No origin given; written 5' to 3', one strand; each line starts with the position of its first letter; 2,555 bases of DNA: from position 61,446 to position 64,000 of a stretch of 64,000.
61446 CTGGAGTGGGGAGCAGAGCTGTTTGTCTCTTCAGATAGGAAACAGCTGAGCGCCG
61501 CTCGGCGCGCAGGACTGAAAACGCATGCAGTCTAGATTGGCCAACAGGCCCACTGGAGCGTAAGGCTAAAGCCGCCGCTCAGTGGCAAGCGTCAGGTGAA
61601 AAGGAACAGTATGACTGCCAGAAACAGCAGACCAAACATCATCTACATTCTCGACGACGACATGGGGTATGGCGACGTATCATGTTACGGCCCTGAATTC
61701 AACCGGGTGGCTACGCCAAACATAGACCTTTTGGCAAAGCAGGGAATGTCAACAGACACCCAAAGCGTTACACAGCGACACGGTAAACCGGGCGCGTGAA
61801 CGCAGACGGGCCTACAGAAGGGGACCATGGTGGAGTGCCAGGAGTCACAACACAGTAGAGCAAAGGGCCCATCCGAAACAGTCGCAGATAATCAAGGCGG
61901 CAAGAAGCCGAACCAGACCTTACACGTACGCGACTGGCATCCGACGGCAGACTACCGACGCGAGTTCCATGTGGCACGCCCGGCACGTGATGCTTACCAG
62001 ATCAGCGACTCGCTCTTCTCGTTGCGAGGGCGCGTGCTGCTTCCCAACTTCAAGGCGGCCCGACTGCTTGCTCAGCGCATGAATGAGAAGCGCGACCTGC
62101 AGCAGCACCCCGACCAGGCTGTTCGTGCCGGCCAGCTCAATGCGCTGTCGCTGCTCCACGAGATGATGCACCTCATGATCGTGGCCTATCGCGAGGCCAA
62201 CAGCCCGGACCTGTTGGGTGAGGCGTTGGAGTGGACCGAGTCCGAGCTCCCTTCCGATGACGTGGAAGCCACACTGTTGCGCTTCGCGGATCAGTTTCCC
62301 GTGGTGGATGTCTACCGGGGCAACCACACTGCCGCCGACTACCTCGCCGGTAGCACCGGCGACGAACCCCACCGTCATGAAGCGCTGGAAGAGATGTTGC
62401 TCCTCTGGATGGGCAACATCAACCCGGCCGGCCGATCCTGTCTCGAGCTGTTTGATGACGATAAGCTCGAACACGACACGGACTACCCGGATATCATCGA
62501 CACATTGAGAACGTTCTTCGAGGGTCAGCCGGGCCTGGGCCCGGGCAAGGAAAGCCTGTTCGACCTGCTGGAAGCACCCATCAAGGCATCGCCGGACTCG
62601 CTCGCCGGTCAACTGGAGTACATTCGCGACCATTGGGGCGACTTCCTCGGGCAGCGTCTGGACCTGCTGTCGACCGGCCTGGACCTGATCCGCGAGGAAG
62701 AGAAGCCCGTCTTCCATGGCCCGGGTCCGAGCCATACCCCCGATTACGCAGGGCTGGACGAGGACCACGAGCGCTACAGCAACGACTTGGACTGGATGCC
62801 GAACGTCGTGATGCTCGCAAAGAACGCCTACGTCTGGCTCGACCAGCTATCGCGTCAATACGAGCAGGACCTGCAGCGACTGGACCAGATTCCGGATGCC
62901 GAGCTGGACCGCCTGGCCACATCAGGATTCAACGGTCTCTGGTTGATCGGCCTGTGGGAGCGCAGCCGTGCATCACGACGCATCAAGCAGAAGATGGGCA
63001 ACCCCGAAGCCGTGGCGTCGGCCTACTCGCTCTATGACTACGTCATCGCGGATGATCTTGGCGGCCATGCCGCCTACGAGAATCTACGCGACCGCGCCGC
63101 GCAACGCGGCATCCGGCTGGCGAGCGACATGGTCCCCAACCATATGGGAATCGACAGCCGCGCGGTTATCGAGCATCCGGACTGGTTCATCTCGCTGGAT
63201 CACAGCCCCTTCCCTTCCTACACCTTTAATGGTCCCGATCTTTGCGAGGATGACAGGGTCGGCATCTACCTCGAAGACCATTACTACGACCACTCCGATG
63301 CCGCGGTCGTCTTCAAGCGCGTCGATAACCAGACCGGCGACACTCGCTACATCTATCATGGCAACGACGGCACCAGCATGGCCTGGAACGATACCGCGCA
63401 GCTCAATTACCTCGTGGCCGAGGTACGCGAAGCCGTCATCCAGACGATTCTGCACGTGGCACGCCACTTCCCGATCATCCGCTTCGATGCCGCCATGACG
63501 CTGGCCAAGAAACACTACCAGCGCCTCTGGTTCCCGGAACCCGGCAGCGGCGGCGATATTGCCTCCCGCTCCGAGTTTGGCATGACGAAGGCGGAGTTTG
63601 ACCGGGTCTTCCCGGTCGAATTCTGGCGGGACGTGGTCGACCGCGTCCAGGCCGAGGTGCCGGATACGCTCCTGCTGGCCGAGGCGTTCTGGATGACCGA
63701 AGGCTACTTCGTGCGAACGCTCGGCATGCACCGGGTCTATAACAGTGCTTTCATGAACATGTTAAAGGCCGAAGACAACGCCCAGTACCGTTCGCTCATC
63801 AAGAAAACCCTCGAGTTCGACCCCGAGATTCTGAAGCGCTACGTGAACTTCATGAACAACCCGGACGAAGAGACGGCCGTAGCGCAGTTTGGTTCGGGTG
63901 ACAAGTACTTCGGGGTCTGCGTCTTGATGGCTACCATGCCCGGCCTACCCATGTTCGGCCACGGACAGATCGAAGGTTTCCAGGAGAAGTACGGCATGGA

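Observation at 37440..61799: Cassette cargo enriched for sulfatases (2 intact, 3 fragments) and glycoside-hydrolase-like proteins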

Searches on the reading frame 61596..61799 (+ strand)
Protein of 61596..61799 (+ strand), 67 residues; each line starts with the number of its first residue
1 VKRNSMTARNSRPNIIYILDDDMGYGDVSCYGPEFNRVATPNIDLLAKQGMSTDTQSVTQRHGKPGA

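Call 5: search_protein_families(library=pfam, proteins=[window:61596-61799:+], max_evalue=0.01)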
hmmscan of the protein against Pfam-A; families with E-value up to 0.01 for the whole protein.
window:61596-61799:+ (67 aa): 1 family
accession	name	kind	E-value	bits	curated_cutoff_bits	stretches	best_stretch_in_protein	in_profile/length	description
PF00884.28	Sulfatase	-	4.6e-05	23.3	25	1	13-59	1-45/301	Sulfatase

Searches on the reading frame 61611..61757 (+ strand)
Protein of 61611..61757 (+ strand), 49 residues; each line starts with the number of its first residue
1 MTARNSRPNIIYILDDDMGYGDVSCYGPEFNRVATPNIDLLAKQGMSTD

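Call 35: find_related_loci(query=window:61611-61757:+, collection=metagenome_contigs, flank=3000)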
Query seq(49 aa) (49 aa) in metagenome_contigs; peptide patterns used: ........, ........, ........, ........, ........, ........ (x = any residue, [..] = any of these).
600 stretches matched a pattern (row limit reached: there are more); 348 encode a relative of the query (tblastn E <= 1e-3); the best 80 are kept; 80 distinct loci.
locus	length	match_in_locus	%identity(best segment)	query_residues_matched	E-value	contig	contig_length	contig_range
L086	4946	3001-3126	67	4-46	4e-16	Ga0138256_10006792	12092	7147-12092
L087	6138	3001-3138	62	1-46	5e-16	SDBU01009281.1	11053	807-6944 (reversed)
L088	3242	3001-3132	62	3-47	1e-15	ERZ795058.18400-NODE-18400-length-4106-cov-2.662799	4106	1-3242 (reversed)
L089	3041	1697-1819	62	5-46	1e-15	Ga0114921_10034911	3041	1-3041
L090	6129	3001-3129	68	4-47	6e-15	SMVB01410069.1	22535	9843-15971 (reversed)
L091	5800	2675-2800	65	5-47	1e-14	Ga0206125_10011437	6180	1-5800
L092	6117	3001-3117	65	7-46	1e-14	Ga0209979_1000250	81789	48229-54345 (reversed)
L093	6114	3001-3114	67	8-46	2e-14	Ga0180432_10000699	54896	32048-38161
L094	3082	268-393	60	4-46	1e-14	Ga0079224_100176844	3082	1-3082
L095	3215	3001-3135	63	1-46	1e-14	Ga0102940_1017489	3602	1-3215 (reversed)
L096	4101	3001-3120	63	6-46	2e-14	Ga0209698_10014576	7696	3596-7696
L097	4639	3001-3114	69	8-46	3e-14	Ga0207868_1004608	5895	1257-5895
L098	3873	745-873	61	3-46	3e-14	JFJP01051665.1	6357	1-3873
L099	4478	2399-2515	63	7-46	3e-14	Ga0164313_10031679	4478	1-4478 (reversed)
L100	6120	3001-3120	66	7-47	3e-14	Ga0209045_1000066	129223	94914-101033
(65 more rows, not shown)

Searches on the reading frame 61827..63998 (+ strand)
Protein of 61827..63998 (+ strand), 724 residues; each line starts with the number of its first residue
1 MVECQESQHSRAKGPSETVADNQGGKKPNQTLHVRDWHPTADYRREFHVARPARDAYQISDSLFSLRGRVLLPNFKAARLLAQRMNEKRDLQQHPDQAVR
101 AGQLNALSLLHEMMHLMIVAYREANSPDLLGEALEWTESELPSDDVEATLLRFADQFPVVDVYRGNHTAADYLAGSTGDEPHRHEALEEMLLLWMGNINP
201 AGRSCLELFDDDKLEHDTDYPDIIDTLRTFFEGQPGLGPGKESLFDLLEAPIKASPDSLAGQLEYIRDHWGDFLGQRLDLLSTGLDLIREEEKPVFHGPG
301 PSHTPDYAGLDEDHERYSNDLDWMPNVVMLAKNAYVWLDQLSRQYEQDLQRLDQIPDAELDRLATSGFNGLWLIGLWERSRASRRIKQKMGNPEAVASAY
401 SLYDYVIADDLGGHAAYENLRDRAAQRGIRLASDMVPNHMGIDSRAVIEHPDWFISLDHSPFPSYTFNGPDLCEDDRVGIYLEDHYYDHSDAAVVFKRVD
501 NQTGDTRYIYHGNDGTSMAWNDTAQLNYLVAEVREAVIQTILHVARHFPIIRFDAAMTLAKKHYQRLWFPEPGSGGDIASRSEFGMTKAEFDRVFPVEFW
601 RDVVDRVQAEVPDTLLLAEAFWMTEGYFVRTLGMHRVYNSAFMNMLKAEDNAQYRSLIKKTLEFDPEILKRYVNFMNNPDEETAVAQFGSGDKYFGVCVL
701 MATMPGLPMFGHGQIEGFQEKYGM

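Call 72: search_protein_families(library=pfam, proteins=[window:61827-63998:+], max_evalue=0.001)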
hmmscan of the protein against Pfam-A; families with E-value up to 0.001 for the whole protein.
window:61827-63998:+ (724 aa): 1 family
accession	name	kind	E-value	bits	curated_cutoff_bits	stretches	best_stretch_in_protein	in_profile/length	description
PF00128.31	Alpha-amylase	-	2.5e-07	30.8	22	1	360-717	25-355/446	Alpha amylase, catalytic domain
